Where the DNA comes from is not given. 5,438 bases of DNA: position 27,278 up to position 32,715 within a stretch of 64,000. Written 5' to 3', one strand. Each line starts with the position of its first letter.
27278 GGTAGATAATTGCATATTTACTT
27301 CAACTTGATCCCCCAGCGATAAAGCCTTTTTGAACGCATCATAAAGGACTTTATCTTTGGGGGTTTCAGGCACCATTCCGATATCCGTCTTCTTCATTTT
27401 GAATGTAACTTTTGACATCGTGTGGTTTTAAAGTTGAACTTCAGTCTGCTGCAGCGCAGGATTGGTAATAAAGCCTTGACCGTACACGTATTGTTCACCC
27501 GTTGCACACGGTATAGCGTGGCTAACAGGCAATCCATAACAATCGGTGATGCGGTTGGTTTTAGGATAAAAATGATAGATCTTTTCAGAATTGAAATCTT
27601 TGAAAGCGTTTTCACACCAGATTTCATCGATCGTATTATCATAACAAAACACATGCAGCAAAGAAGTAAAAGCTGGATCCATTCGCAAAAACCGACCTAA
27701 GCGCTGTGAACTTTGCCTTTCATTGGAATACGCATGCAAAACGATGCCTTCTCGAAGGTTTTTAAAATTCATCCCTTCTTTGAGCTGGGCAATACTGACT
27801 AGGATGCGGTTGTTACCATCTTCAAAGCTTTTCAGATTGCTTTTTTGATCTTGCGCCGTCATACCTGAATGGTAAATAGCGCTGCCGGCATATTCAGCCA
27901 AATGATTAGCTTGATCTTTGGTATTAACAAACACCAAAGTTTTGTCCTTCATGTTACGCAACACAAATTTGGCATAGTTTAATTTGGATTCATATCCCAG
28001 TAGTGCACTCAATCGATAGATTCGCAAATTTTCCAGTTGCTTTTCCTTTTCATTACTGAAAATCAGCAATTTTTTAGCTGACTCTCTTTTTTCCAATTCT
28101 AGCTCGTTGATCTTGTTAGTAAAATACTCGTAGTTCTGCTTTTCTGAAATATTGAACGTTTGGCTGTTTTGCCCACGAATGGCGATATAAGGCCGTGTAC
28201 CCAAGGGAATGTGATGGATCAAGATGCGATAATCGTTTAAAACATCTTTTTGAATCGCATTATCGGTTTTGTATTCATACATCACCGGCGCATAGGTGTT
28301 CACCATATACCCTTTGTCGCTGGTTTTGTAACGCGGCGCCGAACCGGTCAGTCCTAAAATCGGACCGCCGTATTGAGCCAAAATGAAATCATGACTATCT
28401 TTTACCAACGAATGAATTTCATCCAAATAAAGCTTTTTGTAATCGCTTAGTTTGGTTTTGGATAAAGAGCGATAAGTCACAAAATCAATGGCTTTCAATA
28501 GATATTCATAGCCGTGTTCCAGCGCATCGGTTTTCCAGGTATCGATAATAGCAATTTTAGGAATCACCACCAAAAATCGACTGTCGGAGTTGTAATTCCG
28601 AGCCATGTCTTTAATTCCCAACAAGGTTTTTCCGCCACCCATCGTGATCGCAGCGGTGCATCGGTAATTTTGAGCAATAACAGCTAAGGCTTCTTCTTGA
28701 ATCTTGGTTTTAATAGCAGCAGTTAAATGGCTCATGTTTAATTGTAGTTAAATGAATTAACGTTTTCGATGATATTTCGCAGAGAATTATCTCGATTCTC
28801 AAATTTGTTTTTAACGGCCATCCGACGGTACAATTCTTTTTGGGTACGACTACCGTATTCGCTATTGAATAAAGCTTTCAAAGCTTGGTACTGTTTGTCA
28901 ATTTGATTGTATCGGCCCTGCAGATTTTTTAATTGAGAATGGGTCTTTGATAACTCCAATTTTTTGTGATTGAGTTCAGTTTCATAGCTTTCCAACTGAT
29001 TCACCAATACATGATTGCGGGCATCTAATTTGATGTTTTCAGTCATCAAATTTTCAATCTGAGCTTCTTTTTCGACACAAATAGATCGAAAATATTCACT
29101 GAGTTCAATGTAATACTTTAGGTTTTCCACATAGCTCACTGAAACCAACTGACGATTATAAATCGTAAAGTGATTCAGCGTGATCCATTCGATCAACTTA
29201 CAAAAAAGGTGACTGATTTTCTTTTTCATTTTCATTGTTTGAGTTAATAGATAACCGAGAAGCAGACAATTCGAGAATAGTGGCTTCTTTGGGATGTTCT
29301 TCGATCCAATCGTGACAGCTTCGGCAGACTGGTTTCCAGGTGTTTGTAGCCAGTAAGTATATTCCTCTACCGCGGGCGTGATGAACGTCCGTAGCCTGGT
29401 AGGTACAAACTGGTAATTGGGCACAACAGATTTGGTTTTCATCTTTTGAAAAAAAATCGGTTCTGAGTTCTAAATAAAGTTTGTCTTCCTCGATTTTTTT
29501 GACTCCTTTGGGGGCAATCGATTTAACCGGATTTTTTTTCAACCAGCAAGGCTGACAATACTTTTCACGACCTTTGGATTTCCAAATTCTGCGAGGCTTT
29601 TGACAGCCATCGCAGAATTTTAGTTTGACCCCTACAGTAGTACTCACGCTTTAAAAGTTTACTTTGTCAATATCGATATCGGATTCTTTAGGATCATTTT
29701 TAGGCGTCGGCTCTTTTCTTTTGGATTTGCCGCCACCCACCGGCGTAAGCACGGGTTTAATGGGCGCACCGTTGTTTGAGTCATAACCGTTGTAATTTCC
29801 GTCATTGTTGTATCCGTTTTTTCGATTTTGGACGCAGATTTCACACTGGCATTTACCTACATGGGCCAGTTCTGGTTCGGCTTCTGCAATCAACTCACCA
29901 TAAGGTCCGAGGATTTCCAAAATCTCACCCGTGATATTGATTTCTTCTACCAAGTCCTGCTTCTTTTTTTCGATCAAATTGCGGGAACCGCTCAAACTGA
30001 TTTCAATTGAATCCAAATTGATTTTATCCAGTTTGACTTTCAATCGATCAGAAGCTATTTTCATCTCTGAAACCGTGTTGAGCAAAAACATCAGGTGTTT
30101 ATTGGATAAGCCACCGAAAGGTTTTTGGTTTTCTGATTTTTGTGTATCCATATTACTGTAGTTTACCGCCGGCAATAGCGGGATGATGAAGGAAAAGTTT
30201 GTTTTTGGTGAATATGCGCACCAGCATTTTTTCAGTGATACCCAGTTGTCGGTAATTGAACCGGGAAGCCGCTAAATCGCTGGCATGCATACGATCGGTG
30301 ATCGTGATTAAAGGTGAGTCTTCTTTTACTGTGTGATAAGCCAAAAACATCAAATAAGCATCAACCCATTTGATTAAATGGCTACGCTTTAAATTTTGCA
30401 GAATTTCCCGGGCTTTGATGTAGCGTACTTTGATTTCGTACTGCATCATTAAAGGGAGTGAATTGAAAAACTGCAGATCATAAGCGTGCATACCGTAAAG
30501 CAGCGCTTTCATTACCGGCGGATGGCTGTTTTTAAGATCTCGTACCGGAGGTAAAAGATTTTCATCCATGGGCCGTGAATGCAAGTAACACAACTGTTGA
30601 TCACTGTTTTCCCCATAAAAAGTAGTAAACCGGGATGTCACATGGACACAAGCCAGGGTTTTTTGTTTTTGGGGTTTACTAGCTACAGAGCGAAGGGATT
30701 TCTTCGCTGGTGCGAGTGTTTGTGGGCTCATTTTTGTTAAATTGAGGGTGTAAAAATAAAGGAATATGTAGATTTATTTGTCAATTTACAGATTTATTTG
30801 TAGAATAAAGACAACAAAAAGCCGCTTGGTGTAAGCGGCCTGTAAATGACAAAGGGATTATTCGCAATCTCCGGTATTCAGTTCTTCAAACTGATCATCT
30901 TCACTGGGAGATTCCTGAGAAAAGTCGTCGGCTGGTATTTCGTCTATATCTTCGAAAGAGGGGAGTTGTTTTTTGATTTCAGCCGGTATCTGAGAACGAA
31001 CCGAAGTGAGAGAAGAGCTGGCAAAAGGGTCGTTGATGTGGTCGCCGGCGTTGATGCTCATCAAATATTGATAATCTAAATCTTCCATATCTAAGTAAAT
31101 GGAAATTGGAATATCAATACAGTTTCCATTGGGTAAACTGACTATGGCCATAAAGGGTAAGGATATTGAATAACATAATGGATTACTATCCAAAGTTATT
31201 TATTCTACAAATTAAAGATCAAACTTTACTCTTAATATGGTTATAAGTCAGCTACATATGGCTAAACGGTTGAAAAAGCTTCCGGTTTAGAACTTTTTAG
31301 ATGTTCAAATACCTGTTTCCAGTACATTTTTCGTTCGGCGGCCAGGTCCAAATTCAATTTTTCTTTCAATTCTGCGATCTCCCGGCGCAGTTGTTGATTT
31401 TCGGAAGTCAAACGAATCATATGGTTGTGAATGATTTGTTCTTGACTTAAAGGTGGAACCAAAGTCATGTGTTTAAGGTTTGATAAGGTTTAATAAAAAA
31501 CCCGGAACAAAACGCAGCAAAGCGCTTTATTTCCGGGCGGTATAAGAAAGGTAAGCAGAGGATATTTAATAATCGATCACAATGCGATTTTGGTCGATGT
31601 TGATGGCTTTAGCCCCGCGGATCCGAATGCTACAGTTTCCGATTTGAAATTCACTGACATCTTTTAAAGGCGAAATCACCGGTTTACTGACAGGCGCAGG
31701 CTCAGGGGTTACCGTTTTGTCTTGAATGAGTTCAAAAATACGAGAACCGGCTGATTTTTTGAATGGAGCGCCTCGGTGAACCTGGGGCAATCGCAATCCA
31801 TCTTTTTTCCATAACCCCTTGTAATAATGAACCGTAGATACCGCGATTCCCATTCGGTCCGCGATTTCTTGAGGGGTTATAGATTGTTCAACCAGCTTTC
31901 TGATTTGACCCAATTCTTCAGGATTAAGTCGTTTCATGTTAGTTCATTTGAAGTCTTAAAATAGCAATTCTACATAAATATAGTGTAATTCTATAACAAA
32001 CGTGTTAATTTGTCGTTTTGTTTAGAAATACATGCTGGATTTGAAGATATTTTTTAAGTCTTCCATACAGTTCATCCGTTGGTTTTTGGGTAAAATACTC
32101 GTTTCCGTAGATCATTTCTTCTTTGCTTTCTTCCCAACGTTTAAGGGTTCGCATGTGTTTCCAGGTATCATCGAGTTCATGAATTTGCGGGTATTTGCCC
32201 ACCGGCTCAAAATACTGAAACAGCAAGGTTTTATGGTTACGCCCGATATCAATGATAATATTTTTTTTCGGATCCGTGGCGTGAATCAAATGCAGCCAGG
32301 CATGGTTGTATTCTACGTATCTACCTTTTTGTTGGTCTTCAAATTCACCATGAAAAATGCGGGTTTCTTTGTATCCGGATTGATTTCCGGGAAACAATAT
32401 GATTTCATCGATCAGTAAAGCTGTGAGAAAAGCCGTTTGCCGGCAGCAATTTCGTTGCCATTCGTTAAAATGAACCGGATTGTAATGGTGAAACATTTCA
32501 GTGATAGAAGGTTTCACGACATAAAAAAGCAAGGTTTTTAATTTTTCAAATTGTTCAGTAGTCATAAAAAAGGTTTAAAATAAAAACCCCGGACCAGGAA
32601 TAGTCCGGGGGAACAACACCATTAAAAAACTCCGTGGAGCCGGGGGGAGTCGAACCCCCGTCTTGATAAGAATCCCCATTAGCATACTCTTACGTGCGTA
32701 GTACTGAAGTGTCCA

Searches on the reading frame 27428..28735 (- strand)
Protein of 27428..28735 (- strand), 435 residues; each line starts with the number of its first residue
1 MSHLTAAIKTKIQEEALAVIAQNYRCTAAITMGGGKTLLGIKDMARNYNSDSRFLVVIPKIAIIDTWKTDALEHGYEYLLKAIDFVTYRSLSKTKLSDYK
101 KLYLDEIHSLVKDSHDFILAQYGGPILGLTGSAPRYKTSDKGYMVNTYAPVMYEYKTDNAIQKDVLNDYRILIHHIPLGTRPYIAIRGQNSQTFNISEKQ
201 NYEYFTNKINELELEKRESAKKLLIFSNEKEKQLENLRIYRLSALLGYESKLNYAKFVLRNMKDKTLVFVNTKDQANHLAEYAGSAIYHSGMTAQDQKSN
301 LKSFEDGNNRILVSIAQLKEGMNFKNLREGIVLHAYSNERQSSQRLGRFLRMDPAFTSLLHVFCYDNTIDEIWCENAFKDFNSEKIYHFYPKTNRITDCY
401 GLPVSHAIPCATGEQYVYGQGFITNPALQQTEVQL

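Call 10: search_protein_families(library=phrogs, proteins=[window:27428-28735:-], max_evalue=0.00001)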
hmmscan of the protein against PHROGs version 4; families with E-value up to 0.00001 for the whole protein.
window:27428-28735:- (435 aa): 2 families
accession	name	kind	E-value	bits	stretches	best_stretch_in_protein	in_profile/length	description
phrog_16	-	DNA, RNA and nucleotide metabolism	3.8e-35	122.4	1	13-371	277-605/986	DNA helicase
phrog_9690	-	DNA, RNA and nucleotide metabolism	5.7e-06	26.6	0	261-354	157-258/306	DNA helicase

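Call 33: find_homologous_proteins(query=window:27428-28735:-, max_evalue=1e-20)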
Query window:27428-28735:- (435 aa): 380 proteins with E <= 1e-20 among 6216 candidates; the best 120 are listed.
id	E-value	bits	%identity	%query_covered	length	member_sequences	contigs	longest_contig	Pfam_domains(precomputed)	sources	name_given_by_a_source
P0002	1.0e-291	985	100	100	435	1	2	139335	PF00271.38,PF04851.22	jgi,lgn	jgi:superfamily II DNA or RNA helicase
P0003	5.0e-102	360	45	91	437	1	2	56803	PF00271.38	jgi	jgi:superfamily II DNA or RNA helicase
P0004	3.8e-95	337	42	91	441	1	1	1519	PF00271.38,PF04851.22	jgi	jgi:superfamily II DNA or RNA helicase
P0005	1.5e-92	329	44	91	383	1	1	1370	PF00271.38,PF04851.22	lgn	-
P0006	2.6e-92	328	43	91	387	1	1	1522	PF00271.38,PF04851.22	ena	-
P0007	2.9e-92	328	45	87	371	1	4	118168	PF00271.38,PF04851.22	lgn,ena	-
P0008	5.1e-92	327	40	91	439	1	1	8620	PF00271.38,PF04851.22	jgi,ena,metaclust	metaclust:\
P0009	7.1e-92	327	41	92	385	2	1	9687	PF00270.36,PF00271.38,PF04851.22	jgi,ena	-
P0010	7.2e-91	323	42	90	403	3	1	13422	PF00271.38,PF04851.22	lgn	-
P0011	2.8e-90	321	41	93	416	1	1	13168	PF00271.38,PF04851.22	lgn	-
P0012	4.7e-89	317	43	87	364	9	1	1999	PF00271.38,PF04851.22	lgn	-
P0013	7.6e-89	317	42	94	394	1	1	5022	PF00271.38,PF04851.22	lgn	-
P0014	4.5e-88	314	41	88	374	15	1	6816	PF00271.38,PF04851.22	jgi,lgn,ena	jgi:superfamily II DNA or RNA helicase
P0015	7.3e-88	313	43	87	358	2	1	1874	PF00271.38,PF04851.22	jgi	-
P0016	7.5e-88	313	44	87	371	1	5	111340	PF00271.38,PF04851.22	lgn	-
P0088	2.2e-79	285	42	89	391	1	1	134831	PF00271.38,PF04851.22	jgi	jgi:superfamily II DNA or RNA helicase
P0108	5.1e-78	281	40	87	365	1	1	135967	PF00271.38,PF04851.22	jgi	-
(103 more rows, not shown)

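Call 34: find_encoding_contigs(protein=P0003, flank=10000, max_places=1)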
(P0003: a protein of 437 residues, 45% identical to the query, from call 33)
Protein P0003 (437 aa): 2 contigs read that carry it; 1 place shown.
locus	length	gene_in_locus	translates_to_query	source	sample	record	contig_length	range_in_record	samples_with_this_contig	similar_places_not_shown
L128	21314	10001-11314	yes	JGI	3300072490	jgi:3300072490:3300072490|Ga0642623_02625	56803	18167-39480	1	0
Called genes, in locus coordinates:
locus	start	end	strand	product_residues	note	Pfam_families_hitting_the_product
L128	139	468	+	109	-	-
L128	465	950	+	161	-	PF12694:cpYpsA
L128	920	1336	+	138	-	-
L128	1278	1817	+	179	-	-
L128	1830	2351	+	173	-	-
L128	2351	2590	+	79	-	-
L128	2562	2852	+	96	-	-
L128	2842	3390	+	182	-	-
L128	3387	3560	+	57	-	-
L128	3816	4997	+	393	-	PF00589:Phage_integrase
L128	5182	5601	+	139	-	-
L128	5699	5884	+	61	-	PF25450:Rab11-FIP3 (weak)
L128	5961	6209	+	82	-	-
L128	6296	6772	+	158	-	-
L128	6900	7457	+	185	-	-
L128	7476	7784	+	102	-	-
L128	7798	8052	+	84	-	-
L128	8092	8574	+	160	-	-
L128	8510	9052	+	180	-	-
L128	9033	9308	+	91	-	-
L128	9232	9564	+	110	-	-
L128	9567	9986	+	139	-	-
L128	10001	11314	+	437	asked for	PF00271:Helicase_C (weak)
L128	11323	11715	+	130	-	PF12957:DUF3846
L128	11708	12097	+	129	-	-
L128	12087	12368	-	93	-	-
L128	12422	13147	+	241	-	PF03167:UDG (weak)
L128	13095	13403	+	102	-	-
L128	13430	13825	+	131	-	-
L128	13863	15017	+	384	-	PF20030:bpMoxR, PF07728:AAA_5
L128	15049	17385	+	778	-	-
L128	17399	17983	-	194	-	PF11860:Muramidase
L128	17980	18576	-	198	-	-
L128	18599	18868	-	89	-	-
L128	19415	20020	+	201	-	-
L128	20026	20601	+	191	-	PF16473:Rv2179c-like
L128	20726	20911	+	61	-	-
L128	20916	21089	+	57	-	-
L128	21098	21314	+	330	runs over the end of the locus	PF03796:DnaB_C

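Call 35: find_encoding_contigs(protein=P0007, flank=10000, max_places=1)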
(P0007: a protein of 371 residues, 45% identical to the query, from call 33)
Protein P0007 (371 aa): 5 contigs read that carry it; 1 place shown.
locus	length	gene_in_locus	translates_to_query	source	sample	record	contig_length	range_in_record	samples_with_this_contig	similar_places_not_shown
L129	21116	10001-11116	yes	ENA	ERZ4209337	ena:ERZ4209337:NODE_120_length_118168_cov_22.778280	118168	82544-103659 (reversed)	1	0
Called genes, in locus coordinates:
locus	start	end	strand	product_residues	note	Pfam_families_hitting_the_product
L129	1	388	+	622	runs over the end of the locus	PF11775:CobT_C (faint), PF00092:VWA (faint)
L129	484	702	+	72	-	-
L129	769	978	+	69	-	-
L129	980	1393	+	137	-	PF24749:DUF7695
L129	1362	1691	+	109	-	-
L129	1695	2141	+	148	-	PF14025:DUF4241 (weak)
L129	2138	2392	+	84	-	-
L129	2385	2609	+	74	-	-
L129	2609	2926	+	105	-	-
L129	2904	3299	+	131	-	PF21866:DUF6915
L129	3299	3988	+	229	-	-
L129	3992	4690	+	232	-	-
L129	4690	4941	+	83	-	-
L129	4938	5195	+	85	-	-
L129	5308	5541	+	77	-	-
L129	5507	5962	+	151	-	PF20274:cREC_REC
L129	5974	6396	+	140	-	PF00692:dUTPase, PF22769:DCD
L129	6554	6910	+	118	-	-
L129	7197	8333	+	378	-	PF13102:Phage_int_SAM_5, PF00589:Phage_integrase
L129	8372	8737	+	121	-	-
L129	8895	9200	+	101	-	-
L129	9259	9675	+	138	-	-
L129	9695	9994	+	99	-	-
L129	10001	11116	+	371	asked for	PF04851:ResIII (weak), PF00271:Helicase_C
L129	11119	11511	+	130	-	-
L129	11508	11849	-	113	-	-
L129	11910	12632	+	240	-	PF03167:UDG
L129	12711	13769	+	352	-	PF03796:DnaB_C, PF00004:AAA (weak)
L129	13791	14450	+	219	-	-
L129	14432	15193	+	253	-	PF13479:AAA_24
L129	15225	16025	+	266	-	-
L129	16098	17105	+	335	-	PF01807:Zn_ribbon_DnaG (weak)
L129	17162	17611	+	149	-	PF19835:SegE_GIY-YIG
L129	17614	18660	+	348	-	PF12684:DUF3799 (faint), PF12705:PDDEXK_1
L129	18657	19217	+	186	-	-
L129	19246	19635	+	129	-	-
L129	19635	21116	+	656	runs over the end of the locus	-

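Call 36: find_encoding_contigs(protein=P0088, flank=10000, max_places=1)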
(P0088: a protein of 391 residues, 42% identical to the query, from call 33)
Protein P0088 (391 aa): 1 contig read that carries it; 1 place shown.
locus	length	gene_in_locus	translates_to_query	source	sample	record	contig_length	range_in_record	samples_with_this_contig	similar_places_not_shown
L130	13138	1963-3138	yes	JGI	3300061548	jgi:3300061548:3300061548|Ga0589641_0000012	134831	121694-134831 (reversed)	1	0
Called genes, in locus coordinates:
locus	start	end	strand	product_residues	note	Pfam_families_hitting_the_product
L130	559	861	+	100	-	-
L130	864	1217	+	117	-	PF02796:HTH_7 (weak)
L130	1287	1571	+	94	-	-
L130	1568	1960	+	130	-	-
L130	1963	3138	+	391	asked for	PF04851:ResIII (weak), PF00271:Helicase_C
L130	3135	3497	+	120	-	-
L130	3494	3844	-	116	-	-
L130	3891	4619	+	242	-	-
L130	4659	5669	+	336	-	PF03796:DnaB_C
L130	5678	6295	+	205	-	-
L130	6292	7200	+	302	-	PF13479:AAA_24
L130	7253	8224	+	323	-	-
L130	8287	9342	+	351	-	-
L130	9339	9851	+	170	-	-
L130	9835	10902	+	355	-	-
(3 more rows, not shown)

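Call 37: find_encoding_contigs(protein=P0108, flank=10000, max_places=1)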
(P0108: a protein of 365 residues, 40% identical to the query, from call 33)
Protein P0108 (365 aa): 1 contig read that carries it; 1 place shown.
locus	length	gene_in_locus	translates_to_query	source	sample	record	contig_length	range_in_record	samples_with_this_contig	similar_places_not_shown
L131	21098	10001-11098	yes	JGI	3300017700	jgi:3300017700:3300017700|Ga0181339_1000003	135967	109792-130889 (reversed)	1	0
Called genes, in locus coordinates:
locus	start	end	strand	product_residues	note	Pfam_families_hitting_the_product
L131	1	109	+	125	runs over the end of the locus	-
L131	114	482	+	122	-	-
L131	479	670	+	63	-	-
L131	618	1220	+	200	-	-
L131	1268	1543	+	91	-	-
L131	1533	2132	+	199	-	-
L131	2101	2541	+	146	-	-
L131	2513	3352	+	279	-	PF00149:Metallophos, PF12850:Metallophos_2 (weak)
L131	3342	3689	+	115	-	-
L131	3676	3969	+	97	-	-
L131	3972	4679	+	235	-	PF18406:DUF1281_C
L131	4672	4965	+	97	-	-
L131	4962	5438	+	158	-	PF12850:Metallophos_2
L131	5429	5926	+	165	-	-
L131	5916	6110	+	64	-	-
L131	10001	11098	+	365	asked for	PF04851:ResIII (weak), PF00271:Helicase_C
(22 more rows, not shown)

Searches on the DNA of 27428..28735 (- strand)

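Call 38: search_rna_families(sources=[L128, L129, L130, L131], threshold=gathering)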
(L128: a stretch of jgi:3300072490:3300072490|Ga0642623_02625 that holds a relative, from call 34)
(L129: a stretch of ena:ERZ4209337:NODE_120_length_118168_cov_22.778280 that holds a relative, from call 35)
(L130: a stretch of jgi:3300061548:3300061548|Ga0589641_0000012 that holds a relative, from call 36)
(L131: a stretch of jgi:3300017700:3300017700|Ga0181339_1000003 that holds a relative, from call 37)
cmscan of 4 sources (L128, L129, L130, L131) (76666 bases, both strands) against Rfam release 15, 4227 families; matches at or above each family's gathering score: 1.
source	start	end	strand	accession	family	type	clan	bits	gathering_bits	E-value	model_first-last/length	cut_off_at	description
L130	54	126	+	RF00005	tRNA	Gene; tRNA;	CL00001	76.5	29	6.2e-15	1-71/71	no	tRNA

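Call 55: search_rna_families(sources=[L128, L129], threshold=evalue, max_evalue=1)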
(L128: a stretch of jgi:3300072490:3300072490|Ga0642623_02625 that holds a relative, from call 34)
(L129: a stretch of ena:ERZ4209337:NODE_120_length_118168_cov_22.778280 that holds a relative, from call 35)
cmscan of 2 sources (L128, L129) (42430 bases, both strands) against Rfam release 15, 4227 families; matches with E-value up to 1: 1.
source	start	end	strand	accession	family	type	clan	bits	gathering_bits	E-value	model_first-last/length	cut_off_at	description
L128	3665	3724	+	RF00005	tRNA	Gene; tRNA;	CL00001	40.9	29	2.1e-05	8-63/71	no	tRNA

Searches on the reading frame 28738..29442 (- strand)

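Call 11: search_protein_families(library=pfam, proteins=[window:28738-29442:-], max_evalue=0.01)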
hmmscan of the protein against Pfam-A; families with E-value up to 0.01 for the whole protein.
window:28738-29442:- (234 aa): 1 family
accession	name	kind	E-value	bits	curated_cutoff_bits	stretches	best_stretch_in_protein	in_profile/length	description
PF07200.18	Mod_r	-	0.00061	20.2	30.1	1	106-195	6-94/146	Modifier of rudimentary (Mod(r)) protein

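Call 31: search_protein_families(library=phrogs, proteins=[window:28738-29442:-], max_evalue=0.001)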
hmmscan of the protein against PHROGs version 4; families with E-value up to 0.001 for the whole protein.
window:28738-29442:- (234 aa): 0 families

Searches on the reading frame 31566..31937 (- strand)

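Call 11: search_protein_families(library=pfam, proteins=[window:31566-31937:-], max_evalue=0.01)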
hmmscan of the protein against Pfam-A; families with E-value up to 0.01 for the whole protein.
window:31566-31937:- (123 aa): 4 families
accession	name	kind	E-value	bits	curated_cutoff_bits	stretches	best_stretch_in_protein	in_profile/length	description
PF02796.21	HTH_7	-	8.7e-05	23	23.8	1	3-36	5-38/45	Helix-turn-helix domain of resolvase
PF13384.12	HTH_23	-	0.00026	21.1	24.6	1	14-48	12-46/50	Homeodomain-like domain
PF13412.12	HTH_24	-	0.001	19.1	21.9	1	18-39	16-37/48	Winged helix-turn-helix DNA-binding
PF13551.12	HTH_29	-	0.0014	19.1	28.1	1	19-56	13-51/64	Winged helix-turn helix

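Call 31: search_protein_families(library=phrogs, proteins=[window:31566-31937:-], max_evalue=0.001)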
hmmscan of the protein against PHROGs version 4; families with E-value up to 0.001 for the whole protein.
window:31566-31937:- (123 aa): 2 families
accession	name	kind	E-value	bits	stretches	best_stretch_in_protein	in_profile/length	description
phrog_3855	-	DNA, RNA and nucleotide metabolism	0.00016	23.1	1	7-48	67-108/115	HTH DNA binding protein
phrog_20467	-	DNA, RNA and nucleotide metabolism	0.00069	20.5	1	4-37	63-96/112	HNH endonuclease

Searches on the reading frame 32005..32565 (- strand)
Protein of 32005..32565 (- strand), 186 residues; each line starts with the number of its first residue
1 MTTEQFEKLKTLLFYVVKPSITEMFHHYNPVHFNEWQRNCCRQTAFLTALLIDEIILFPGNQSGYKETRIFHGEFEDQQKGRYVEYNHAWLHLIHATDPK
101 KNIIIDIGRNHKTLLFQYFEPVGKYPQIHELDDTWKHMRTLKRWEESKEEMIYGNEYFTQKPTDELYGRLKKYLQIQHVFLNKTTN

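Call 11: search_protein_families(library=pfam, proteins=[window:32005-32565:-], max_evalue=0.01)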
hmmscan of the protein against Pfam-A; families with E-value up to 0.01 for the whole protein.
window:32005-32565:- (186 aa): 0 families

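Call 21: find_related_loci(query=window:32005-32565:-, collection=viral_contigs, flank=6000)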
Query window:32005-32565:- (186 aa) in viral_contigs; peptide patterns used: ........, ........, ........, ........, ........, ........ (x = any residue, [..] = any of these).
21 stretches matched a pattern, but none encodes a relative of the query by tblastn (E <= 1e-3).

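Call 31: search_protein_families(library=phrogs, proteins=[window:32005-32565:-], max_evalue=0.001)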
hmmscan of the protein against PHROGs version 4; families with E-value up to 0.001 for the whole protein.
window:32005-32565:- (186 aa): 0 families

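Call 32: find_homologous_proteins(query=window:32005-32565:-, max_evalue=0.001)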
Query window:32005-32565:- (186 aa): 1 proteins with E <= 0.001 among 29 candidates.
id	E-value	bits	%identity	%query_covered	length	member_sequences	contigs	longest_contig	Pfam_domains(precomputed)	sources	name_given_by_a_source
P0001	1.1e-125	435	100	100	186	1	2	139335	-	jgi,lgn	jgi:hypothetical protein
